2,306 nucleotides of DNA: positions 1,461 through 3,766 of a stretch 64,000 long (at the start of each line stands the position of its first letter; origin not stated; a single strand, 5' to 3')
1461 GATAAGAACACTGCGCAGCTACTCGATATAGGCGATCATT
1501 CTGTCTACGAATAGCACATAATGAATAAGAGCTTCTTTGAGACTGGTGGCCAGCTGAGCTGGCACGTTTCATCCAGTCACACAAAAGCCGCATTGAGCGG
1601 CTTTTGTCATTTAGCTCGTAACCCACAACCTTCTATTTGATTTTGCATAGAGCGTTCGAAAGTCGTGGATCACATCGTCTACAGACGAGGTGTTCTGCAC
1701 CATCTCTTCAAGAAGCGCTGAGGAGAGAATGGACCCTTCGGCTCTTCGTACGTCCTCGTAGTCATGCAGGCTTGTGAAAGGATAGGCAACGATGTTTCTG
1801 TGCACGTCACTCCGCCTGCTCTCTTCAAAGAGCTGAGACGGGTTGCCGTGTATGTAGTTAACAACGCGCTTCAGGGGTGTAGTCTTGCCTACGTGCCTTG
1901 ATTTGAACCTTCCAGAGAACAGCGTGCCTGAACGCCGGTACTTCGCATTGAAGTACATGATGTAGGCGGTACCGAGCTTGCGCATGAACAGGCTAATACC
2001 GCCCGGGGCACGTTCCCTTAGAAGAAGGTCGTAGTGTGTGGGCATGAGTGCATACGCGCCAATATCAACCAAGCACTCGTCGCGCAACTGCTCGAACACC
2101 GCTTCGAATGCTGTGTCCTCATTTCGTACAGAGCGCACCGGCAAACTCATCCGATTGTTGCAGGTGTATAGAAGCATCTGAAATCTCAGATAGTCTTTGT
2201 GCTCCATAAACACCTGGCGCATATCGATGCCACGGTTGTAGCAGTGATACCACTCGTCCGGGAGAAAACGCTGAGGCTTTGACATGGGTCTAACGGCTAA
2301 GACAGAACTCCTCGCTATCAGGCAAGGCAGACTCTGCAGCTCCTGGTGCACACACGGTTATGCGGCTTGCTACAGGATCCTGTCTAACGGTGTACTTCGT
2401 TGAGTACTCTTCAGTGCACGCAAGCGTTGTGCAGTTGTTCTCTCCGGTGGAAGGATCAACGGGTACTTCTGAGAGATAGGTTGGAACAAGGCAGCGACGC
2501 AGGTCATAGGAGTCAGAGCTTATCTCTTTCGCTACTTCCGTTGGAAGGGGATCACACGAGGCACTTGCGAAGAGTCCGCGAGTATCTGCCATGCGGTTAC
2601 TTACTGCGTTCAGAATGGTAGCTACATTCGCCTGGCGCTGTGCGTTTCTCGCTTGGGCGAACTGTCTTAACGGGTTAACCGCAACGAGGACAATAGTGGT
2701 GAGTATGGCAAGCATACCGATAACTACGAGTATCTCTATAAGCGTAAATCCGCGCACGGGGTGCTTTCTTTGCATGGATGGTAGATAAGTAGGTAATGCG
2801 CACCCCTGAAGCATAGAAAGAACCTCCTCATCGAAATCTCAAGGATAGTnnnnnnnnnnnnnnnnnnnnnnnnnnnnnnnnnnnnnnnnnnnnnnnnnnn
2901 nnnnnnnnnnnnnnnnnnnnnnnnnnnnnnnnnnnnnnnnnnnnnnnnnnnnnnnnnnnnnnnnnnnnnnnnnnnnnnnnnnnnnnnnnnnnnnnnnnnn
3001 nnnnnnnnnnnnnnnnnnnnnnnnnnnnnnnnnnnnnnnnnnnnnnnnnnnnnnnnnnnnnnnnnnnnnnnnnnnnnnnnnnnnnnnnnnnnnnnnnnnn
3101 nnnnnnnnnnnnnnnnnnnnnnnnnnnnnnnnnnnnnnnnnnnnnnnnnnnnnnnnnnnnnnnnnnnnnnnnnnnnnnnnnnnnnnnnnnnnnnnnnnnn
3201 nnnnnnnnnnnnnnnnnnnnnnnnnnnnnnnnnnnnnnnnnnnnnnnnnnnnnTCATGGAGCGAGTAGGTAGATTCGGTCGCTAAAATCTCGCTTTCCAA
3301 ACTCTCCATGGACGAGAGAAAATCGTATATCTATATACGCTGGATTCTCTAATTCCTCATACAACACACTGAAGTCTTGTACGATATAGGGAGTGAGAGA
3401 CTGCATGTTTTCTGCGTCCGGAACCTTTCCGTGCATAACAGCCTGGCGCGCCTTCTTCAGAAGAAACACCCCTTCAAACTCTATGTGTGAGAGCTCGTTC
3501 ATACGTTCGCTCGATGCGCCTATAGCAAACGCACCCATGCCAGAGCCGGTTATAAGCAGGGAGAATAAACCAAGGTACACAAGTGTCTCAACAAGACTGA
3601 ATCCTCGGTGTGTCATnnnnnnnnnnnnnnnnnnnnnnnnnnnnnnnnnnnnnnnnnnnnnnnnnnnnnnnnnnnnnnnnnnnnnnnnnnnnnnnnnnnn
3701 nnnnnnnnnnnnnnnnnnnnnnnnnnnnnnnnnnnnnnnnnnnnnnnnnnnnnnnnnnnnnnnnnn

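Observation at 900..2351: Accessory patch at the end of the pilus operon: ParD/RelE-like TA pair plus a Y1-transposase (RAYT-like) homologue with a degenerate HuH motif, flanked by twin hairpins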

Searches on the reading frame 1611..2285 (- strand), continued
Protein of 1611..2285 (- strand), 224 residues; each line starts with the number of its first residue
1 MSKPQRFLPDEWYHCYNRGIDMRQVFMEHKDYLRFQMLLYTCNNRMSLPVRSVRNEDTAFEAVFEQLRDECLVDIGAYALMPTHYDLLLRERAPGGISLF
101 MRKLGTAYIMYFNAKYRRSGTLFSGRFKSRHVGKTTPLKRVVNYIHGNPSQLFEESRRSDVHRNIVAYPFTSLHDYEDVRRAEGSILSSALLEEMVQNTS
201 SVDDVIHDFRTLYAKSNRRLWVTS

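Call 36: find_encoding_contigs(protein=P0004, flank=10000, max_places=3)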
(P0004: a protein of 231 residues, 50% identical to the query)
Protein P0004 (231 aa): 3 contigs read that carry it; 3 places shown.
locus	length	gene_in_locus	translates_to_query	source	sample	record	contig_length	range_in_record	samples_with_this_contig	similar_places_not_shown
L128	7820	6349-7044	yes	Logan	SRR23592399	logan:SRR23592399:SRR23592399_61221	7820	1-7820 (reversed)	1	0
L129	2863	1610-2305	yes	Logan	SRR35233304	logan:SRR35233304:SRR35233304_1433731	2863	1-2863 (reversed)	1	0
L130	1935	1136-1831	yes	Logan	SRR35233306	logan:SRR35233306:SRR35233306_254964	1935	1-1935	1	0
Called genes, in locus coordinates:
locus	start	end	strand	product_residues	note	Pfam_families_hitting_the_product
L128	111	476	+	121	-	-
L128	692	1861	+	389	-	PF00437:T2SSE, PF13191:AAA_16 (faint), PF25199:nSTAND_NTPase5 (faint)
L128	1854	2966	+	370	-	PF00482:T2SSF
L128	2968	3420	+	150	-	-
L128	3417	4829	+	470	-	-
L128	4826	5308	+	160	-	-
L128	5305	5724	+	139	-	-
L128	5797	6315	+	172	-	PF07963:N_methyl (weak)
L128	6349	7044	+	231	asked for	PF01797:Y1_Tnp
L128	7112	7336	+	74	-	-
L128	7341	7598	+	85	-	PF05015:HigB-like_toxin (weak)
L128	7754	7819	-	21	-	?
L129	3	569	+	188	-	?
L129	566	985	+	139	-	-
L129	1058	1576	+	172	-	PF07963:N_methyl (weak)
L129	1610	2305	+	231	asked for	PF01797:Y1_Tnp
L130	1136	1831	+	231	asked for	PF01797:Y1_Tnp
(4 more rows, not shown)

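Call 45: search_solved_structures(query=window:1614-2285:-, max_evalue=1, show_alignments=2)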
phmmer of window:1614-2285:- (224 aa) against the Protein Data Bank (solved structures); distinct sequences matched with E-value up to 1: 0.

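Call 47: search_solved_structures(query=A3, max_evalue=1, show_alignments=2)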
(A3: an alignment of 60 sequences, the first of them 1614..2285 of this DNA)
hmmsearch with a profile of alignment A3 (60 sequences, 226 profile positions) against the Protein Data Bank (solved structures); distinct sequences matched with E-value up to 1: 4.
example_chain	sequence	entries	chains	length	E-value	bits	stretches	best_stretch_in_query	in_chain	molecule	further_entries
4er8_A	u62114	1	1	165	0.17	14.5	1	55-149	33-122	TnpArep for protein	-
2xm3_A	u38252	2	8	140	0.29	13.7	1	58-105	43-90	TRANSPOSASE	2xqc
2xma_A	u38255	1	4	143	0.31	13.7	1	58-105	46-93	TRANSPOSASE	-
2xo6_A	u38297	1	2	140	0.36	13.4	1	58-105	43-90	TRANSPOSASE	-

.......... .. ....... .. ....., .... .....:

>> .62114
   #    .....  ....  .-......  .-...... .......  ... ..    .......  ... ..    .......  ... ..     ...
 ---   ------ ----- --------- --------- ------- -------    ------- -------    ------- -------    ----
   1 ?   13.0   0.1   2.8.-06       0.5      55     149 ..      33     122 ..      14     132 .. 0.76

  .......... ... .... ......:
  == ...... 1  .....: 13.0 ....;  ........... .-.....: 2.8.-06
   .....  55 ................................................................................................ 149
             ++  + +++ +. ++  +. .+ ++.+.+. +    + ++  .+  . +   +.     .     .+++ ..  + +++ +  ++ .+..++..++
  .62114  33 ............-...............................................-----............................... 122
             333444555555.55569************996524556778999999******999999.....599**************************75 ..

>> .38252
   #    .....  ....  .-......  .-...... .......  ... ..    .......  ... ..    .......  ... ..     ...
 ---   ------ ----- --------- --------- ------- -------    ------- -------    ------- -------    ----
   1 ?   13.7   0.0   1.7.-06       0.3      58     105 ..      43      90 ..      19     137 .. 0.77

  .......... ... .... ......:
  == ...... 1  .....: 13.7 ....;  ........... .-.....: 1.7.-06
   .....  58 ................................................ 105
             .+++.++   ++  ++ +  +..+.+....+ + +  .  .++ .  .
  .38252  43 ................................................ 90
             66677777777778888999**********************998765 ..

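Call 56: predict_structure(alignment_id=A3)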
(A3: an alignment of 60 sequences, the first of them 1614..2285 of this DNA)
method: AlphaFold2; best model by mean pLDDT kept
length: 224 residues; sequences in the alignment: 60
mean_pLDDT: 85.3   pTM: 0.86
mean pLDDT of the five models: 85.3, 84.4, 83.2, 82.6, 81.7
residues with pLDDT >= 90: 119; 70-90: 76; 50-70: 18; < 50: 11
segments of 3 or more residues with pLDDT < 50: 215-217, 219-224
pLDDT, mean of each block of 10 residues (from residue 1): 76 93 92 96 87 65 89 97 96 96 95 93 90 85 91 78 86 85 92 80 79 53 43
secondary structure, 60 per line:
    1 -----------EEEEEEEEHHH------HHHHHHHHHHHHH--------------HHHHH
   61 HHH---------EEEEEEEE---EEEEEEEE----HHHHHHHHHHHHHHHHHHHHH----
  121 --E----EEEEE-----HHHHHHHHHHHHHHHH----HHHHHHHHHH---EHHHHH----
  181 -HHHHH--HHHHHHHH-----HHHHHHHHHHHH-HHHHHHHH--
elements in order: E12-19 H29-41 H56-63 E73-80 E84-91 H96-116 E128-132 H138-153 H158-167 H172-176 H182-186 H189-196 H202-213 H215-222

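Call 60: fold_search(model_id=the predicted structure, library=pdb)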
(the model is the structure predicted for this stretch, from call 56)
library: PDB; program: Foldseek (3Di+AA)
matches with E <= 10: 831; with E <= 0.001: 9
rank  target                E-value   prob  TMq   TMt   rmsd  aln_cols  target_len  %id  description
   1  4er8_A                6.1e-06  1.00  0.49  0.63   4.9       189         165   15  Structure of the REP associates tyrosine transposase bound to a REP hairpin (released 2012-08-15)
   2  3otc_A                2.2e-04  0.99  0.31  0.27  14.9       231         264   14  Crystal structure of human tRNAHis guanylyltransferase (Thg1)- Native II (released 2010-11-17)
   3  7cv1_C                2.3e-04  1.00  0.32  0.30  14.5       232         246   10  Structure of human tRNAHis guanylyltransferase (Thg1) in the presence of human mitochondrial tRNAHis (released 2021-04-07)
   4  3otc_B                2.3e-04  0.99  0.30  0.27  15.0       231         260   13  Crystal structure of human tRNAHis guanylyltransferase (Thg1)- Native II (released 2010-11-17)
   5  3otd_A                2.9e-04  0.99  0.32  0.31  15.4       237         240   12  Crystal structure of human tRNAHis guanylyltransferase (Thg1)- NaI derivative (released 2010-11-17)
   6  7cv1_B                3.2e-04  0.99  0.34  0.32  14.6       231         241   13  Structure of human tRNAHis guanylyltransferase (Thg1) in the presence of human mitochondrial tRNAHis (released 2021-04-07)
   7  7cv1_A                3.4e-04  0.99  0.31  0.29  14.8       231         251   12  Structure of human tRNAHis guanylyltransferase (Thg1) in the presence of human mitochondrial tRNAHis (released 2021-04-07)
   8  7cv1_D                4.2e-04  0.99  0.31  0.29  14.5       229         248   10  Structure of human tRNAHis guanylyltransferase (Thg1) in the presence of human mitochondrial tRNAHis (released 2021-04-07)
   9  2xo6_D                8.7e-04  1.00  0.38  0.62  11.8       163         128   16  DEINOCOCCUS RADIODURANS ISDRA2 TRANSPOSASE Y132F MUTANT COMPLEXED WITH LEFT END RECOGNITION AND CLEAVAGE SITE (released 2010-10-13)
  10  3wbz_E                1.2e-03  0.95  0.30  0.26  15.9       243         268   13  Crystal structure of C. albicans tRNA(His) guanylyltransferase (Thg1) with ATP (released 2013-12-18)
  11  2xm3_A                1.3e-03  1.00  0.38  0.63   6.9       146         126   16  Deinococcus radiodurans ISDra2 Transposase Left end DNA complex (released 2010-10-13)
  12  2xo6_A                1.4e-03  1.00  0.39  0.61  12.1       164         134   16  DEINOCOCCUS RADIODURANS ISDRA2 TRANSPOSASE Y132F MUTANT COMPLEXED WITH LEFT END RECOGNITION AND CLEAVAGE SITE (released 2010-10-13)
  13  2xma_E                1.4e-03  1.00  0.36  0.54  12.7       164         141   16  DEINOCOCCUS RADIODURANS ISDRA2 TRANSPOSASE RIGHT END DNA COMPLEX (released 2010-10-13)
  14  2xma_A                2.1e-03  1.00  0.36  0.54  12.1       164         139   17  DEINOCOCCUS RADIODURANS ISDRA2 TRANSPOSASE RIGHT END DNA COMPLEX (released 2010-10-13)
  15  2a6m_B                2.4e-03  1.00  0.37  0.53  10.3       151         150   16  Crystal Structure of the ISHp608 Transposase (released 2005-10-25)
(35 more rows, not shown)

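Call 68: search_protein_representatives(alignment_id=A3)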
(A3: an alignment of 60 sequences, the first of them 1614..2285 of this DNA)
Query: 60 sequences, 226 profile positions. Proteins with E-value up to 0.001 (for the whole library): 33014; up to 1e-10: 16245; up to 1e-30: 1481. The best 150 are listed.
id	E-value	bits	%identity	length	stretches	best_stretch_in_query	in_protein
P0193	4.2e-88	310.9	-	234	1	3-220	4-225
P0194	1.8e-86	305.6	-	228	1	1-222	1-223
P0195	6.3e-86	303.8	-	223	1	2-220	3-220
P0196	2.8e-85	301.7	-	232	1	3-223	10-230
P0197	6.1e-85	300.6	-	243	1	2-223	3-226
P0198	1.3e-84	299.6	-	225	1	1-222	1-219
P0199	2.1e-84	298.8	-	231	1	3-222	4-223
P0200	2.1e-84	298.8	-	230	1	1-221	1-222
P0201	6.7e-84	297.2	-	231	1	1-221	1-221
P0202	1.9e-81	289.1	-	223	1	2-221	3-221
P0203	1.7e-80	286.1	-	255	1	2-196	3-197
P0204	2.6e-79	282.1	-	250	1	1-218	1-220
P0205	1.2e-78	280.0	-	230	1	1-203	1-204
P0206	2.8e-78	278.8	-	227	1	1-222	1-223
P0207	3.7e-78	278.4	-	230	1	3-223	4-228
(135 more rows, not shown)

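Call 72: find_encoding_contigs(protein=P0017, flank=7000, max_places=2)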
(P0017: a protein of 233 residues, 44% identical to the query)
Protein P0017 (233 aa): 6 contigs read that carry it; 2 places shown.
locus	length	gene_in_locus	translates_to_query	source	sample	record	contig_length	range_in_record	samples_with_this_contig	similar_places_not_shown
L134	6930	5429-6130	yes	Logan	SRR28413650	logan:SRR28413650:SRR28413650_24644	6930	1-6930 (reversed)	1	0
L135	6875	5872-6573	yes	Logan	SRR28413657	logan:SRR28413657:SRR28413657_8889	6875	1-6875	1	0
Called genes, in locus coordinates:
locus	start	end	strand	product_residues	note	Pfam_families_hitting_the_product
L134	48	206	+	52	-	-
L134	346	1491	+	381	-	PF00437:T2SSE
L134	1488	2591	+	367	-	PF00482:T2SSF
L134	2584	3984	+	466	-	-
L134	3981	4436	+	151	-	-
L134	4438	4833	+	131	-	-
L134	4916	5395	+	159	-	PF07963:N_methyl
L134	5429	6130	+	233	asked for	PF01797:Y1_Tnp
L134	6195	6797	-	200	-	PF07963:N_methyl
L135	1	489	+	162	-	?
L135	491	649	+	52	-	-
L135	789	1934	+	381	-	PF00437:T2SSE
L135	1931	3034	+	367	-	PF00482:T2SSF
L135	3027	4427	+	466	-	-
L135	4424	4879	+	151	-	-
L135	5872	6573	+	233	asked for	PF01797:Y1_Tnp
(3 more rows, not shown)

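Call 73: find_encoding_contigs(protein=P0006, flank=7000, max_places=2)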
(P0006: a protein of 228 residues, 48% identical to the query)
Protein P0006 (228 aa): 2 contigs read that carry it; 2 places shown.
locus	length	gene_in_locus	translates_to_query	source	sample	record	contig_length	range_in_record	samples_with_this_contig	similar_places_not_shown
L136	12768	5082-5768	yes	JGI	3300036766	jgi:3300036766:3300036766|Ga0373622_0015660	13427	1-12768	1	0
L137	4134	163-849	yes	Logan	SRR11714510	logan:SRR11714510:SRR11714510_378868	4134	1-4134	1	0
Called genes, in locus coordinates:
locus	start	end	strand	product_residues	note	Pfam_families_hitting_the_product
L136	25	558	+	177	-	PF00294:PfkB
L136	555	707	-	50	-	-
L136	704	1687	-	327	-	PF02779:Transket_pyr, PF02780:Transketolase_C, PF22613:Transketolase_C_1 (weak)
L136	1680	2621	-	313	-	PF13292:DXP_synthase_N, PF00456:Transketolase_N, PF00676:E1_dh (weak)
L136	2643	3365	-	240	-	PF00834:Ribul_P_3_epim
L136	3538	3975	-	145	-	PF02502:LacAB_rpiB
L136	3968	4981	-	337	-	PF00044:Gp_dh_N, PF02800:Gp_dh_C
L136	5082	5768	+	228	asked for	PF01797:Y1_Tnp (weak)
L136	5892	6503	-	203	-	-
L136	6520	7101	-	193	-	-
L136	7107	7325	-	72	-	-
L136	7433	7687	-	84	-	-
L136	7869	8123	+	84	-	-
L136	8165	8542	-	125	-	-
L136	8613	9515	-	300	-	-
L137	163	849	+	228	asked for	PF01797:Y1_Tnp (weak)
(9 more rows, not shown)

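Call 76: search_protein_families(library=pfam, proteins=[L001:2761-3558:+, L128:7112-7336:+, L128:7341-7598:+], max_evalue=0.01)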
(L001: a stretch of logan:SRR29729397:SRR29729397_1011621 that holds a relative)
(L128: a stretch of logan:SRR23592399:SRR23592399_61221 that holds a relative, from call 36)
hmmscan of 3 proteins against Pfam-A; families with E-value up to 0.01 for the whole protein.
L001:2761-3558:+ (266 aa): 1 family
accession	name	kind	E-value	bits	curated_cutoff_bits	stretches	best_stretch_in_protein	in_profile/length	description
PF02661.23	Fic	-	3.3e-20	73.2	24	1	98-194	2-93/93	Fic/DOC family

L128:7112-7336:+ (74 aa): 0 families

L128:7341-7598:+ (85 aa): 6 families
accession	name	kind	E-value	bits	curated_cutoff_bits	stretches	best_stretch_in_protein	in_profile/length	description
PF05015.19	HigB-like_toxin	-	1.8e-06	28.7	27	1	40-72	51-83/91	RelE-like toxin of type II toxin-antitoxin system HigB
PF05016.21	ParE_toxin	-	0.00096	20.1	23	1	9-82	7-86/89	ParE toxin of type II toxin-antitoxin system, parDE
PF24732.2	ParE_like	-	0.00098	19.5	24.4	1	25-84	8-65/67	ParE-like toxin domain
PF15781.12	ParE-like_toxin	-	0.0014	18.9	28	1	6-82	4-80/87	ParE-like toxin of type II bacterial toxin-antitoxin system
PF15738.11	YafQ_toxin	-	0.0038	17.9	30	1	30-82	33-84/88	Bacterial toxin of type II toxin-antitoxin system, YafQ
PF06769.20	YoeB_toxin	-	0.0077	16.7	27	1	41-75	40-74/80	YoeB-like toxin of bacterial type II toxin-antitoxin system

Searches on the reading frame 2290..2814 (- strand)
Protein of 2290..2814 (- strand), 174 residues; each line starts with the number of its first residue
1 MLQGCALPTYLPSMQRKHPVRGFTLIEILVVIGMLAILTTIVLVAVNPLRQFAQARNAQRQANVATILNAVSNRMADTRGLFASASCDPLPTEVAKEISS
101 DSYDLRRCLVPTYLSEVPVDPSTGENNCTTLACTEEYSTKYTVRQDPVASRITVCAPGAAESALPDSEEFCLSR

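Call 3: search_protein_families(library=pfam, proteins=[window:2290-2814:-], max_evalue=1)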
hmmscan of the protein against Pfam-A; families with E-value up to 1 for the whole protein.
window:2290-2814:- (174 aa): 3 families
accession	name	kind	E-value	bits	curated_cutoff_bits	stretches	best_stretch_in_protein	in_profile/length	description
PF07963.17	N_methyl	-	1.3e-06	28.1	21.2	1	20-43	4-27/27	Prokaryotic N-terminal methylation motif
PF11773.13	ComGE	-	0.026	14.9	25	1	25-71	2-47/82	Competence system putative prepilin ComGE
PF03579.19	SHP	-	0.053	13.6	27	1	23-54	18-49/65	Small hydrophobic protein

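Call 4: search_protein_families(library=ncbifam, proteins=[window:2290-2814:-], max_evalue=1)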
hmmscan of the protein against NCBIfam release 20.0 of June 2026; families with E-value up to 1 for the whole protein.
window:2290-2814:- (174 aa): 16 families
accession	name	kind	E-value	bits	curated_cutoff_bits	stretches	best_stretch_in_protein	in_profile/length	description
NF041013.1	T4P_ComGE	equivalog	1.5e-06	28.2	49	1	20-63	3-46/83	competence type IV pilus minor pilin ComGE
TIGR01708.2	typeII_sec_gspH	equivalog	2.4e-06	27.6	80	1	21-63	2-41/169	type II secretion system minor pseudopilin GspH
TIGR01710.1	typeII_sec_gspG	equivalog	3.5e-06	27.1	88.85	1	21-78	1-56/134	type II secretion system major pseudopilin GspG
TIGR02532.1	IV_pilin_GFxxxE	domain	4.6e-05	23.1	16.3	1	21-43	2-24/24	prepilin-type N-terminal cleavage/methylation domain-containing protein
NF007862.0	PRK10574.1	equivalog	0.00011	22.3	138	1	21-46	5-30/145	prepilin peptidase-dependent pilin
TIGR02596.1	TIGR02596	subfamily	0.00086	19.4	70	1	23-79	1-61/196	Verru_Chthon cassette protein D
NF041775.1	typeIV_PilA_Myxo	equivalog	0.001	19.1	400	1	20-65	10-53/214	type IV pilin protein PilA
NF040982.1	ComGD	equivalog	0.0025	18.2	70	1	21-51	2-33/139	competence type IV pilus minor pilin ComGD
TIGR01707.1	gspI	equivalog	0.0027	18.2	44.35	1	22-78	1-52/101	type II secretion system minor pseudopilin GspI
NF007800.0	PRK10506.1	equivalog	0.0036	17.1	158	1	20-55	8-43/163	prepilin peptidase-dependent protein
NF040999.1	pilin_ComGC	equivalog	0.0038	17.4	75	1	21-51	2-29/84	competence type IV pilus major pilin ComGC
NF047828.1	T3SSXpsI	equivalog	0.0052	16.8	150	1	21-66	2-48/132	type II secretion system protein XpsI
TIGR02599.1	TIGR02599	subfamily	0.0095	15.2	256.5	1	22-75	1-56/361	Verru_Chthon cassette protein C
NF041002.1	pilin_ComGF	equivalog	0.0096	16.1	80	1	21-68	2-49/139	competence type IV pilus minor pilin ComGF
TIGR01711.1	gspJ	equivalog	0.041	13.7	64.85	1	21-65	1-44/192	type II secretion system minor pseudopilin GspJ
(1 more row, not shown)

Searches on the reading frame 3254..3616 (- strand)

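Call 76: search_protein_families(library=pfam, proteins=[window:3254-3616:-], max_evalue=0.01)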
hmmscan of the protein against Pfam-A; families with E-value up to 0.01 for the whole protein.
window:3254-3616:- (120 aa): 1 family
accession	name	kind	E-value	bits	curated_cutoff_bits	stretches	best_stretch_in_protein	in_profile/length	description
PF07963.17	N_methyl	-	0.0001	22.1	21.2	1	3-24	4-25/27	Prokaryotic N-terminal methylation motif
